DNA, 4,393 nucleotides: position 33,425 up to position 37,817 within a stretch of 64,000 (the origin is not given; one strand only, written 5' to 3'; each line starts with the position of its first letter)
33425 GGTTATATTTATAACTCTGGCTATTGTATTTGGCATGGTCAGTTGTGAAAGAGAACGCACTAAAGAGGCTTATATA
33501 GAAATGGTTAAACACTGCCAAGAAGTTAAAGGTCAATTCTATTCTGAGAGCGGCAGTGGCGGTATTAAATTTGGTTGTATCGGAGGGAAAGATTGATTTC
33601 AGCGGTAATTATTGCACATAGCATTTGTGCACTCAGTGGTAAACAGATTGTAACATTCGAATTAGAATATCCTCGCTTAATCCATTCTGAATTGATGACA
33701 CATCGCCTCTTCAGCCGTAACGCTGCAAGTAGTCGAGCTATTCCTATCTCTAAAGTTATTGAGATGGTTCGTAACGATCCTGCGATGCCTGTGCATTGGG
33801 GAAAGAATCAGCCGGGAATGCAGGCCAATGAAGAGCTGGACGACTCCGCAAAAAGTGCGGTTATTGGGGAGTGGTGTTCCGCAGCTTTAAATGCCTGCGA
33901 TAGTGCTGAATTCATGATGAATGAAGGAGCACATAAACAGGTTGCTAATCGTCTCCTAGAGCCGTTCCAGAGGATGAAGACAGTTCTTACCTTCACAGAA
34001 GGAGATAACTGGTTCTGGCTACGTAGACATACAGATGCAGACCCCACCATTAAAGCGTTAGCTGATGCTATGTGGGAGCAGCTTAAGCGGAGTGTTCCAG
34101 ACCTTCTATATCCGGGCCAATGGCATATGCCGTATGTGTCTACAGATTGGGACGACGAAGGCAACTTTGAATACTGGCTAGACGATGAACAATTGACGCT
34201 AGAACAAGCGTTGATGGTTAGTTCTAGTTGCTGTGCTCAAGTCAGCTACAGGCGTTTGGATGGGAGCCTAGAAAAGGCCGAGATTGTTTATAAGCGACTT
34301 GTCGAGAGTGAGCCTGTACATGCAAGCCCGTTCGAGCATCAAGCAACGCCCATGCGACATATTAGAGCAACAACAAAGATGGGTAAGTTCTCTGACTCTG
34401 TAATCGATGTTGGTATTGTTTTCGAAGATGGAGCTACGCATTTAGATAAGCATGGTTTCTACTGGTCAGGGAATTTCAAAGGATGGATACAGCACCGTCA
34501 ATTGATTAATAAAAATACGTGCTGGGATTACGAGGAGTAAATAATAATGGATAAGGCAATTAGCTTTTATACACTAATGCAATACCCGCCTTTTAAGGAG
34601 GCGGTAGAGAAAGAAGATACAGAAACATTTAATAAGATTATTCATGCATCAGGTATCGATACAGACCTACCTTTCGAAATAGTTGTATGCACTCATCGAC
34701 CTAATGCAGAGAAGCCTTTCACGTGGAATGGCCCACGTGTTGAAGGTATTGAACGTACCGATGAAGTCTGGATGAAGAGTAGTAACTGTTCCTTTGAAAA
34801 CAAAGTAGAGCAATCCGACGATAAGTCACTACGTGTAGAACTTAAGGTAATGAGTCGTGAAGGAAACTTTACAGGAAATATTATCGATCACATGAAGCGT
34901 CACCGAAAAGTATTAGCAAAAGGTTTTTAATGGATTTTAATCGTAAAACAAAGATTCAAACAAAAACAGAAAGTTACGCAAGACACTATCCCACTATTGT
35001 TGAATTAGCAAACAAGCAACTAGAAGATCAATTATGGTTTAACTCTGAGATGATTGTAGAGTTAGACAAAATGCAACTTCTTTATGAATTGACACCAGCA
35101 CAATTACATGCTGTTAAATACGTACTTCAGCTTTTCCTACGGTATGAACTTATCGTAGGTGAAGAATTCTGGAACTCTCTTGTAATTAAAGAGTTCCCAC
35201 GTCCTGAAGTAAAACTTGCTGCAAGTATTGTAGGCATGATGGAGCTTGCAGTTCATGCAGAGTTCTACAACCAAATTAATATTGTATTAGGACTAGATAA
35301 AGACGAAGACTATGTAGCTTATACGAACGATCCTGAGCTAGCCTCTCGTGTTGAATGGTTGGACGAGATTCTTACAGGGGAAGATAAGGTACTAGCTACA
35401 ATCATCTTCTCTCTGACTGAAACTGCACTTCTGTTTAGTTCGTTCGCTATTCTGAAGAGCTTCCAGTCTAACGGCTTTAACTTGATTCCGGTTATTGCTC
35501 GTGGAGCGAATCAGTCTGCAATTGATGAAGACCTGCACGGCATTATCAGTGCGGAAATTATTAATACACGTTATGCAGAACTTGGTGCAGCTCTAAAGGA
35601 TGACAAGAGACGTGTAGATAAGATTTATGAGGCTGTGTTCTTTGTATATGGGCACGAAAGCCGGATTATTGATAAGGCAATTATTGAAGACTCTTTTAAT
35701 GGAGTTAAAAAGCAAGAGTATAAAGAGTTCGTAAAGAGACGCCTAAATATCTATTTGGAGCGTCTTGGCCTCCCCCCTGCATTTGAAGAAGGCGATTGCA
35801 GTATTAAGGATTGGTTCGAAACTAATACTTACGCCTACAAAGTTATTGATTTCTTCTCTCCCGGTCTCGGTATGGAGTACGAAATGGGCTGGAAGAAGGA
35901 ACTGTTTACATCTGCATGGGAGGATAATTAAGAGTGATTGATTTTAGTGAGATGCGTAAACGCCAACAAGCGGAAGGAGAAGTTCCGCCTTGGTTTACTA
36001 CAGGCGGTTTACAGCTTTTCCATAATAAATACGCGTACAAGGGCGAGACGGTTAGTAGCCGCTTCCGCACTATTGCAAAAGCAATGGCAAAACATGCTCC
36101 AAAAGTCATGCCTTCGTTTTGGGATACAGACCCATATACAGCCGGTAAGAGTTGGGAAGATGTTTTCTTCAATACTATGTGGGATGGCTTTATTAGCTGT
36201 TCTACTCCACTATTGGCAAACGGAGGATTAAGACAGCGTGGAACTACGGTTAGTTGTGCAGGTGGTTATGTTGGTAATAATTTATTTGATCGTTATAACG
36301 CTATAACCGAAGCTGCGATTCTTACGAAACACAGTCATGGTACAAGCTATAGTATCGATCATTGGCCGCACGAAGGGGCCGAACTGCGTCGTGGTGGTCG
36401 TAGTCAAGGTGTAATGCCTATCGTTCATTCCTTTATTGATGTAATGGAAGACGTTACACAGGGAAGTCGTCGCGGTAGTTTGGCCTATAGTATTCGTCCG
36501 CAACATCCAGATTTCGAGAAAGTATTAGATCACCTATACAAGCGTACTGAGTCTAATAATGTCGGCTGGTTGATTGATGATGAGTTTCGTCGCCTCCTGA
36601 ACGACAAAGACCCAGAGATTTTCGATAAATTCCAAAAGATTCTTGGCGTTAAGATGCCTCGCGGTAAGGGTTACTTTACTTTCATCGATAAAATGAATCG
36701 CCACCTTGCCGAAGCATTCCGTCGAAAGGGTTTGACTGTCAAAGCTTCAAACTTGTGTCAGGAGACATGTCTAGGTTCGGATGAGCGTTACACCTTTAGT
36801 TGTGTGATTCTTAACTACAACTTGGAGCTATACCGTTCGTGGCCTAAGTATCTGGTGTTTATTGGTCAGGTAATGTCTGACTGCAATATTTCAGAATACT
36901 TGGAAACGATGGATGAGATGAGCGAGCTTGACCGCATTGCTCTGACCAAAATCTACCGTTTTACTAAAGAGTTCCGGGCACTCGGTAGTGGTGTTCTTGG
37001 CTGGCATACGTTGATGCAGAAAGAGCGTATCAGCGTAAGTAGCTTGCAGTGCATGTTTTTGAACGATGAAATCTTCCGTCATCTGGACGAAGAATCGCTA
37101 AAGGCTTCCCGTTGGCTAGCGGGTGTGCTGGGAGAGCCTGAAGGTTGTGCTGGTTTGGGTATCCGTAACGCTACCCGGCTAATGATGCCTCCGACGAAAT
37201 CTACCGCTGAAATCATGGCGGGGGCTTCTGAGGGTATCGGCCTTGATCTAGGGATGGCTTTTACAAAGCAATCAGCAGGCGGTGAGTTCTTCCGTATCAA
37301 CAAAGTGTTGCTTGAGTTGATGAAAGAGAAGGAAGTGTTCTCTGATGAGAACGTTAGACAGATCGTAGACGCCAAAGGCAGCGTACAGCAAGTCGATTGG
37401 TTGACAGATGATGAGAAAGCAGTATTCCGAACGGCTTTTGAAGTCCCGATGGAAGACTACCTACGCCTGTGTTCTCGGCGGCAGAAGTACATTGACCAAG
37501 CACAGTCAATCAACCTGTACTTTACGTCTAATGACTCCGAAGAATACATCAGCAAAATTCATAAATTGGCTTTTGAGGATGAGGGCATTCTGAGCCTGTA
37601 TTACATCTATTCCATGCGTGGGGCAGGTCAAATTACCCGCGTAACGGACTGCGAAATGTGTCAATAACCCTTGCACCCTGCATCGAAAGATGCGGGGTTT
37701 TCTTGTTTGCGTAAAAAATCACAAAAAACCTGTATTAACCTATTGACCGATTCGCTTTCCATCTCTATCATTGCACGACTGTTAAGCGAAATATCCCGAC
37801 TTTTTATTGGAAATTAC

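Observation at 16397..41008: Conserved ~26-nt motif (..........-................) repeated 6-7 times in front of plus-strand genes: candidate phage-specific promoter or regulator site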

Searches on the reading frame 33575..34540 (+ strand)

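Call 9: search_protein_families(library=phrogs, proteins=[window:33575-34540:+], max_evalue=0.00001)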
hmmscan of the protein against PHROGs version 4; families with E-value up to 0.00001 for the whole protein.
window:33575-34540:+ (321 aa): 1 family
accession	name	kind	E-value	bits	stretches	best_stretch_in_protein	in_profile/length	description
phrog_85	-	DNA, RNA and nucleotide metabolism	1e-99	336.2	1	22-320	428-708/866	thymidylate synthase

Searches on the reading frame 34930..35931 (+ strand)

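Call 9: search_protein_families(library=phrogs, proteins=[window:34930-35931:+], max_evalue=0.00001)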
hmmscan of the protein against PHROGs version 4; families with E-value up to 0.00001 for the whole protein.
window:34930-35931:+ (333 aa): 2 families
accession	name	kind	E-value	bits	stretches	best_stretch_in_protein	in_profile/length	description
phrog_86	-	DNA, RNA and nucleotide metabolism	8.9e-64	217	1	10-332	66-400/504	ribonucleoside diphosphate reductase small subunit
phrog_30939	-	DNA, RNA and nucleotide metabolism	2.2e-47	162.5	1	10-310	11-314/977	ribonucleotide reductase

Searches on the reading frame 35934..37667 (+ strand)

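Call 9: search_protein_families(library=phrogs, proteins=[window:35934-37667:+], max_evalue=0.00001)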
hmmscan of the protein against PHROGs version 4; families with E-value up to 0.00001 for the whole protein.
window:35934-37667:+ (577 aa): 8 families
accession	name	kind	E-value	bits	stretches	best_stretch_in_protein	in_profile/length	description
phrog_84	-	DNA, RNA and nucleotide metabolism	2.1e-126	424.3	1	21-577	198-795/975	ribonucleoside-diphosphate reductase large subunit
phrog_30939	-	DNA, RNA and nucleotide metabolism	9.6e-124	415.3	1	3-577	396-977/977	ribonucleotide reductase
phrog_12229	-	DNA, RNA and nucleotide metabolism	2.5e-66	225.3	1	16-276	2-277/577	ribonucleotide reductase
phrog_3844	-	moron, auxiliary metabolic gene and host takeover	1.3e-55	190.2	2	404-577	306-450/451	NrdA-like aerobic NDP reductase large subunit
phrog_29665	-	unknown function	5.5e-16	59.9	1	282-416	4-146/150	-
phrog_33412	-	unknown function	1e-15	58.7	1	455-573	17-135/140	-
phrog_3987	-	DNA, RNA and nucleotide metabolism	1e-14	55.1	1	78-204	193-320/467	ribonucleotide reductase large subunit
phrog_10616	-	DNA, RNA and nucleotide metabolism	2e-06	28.9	0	496-576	13-109/111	ribonucleotide reductase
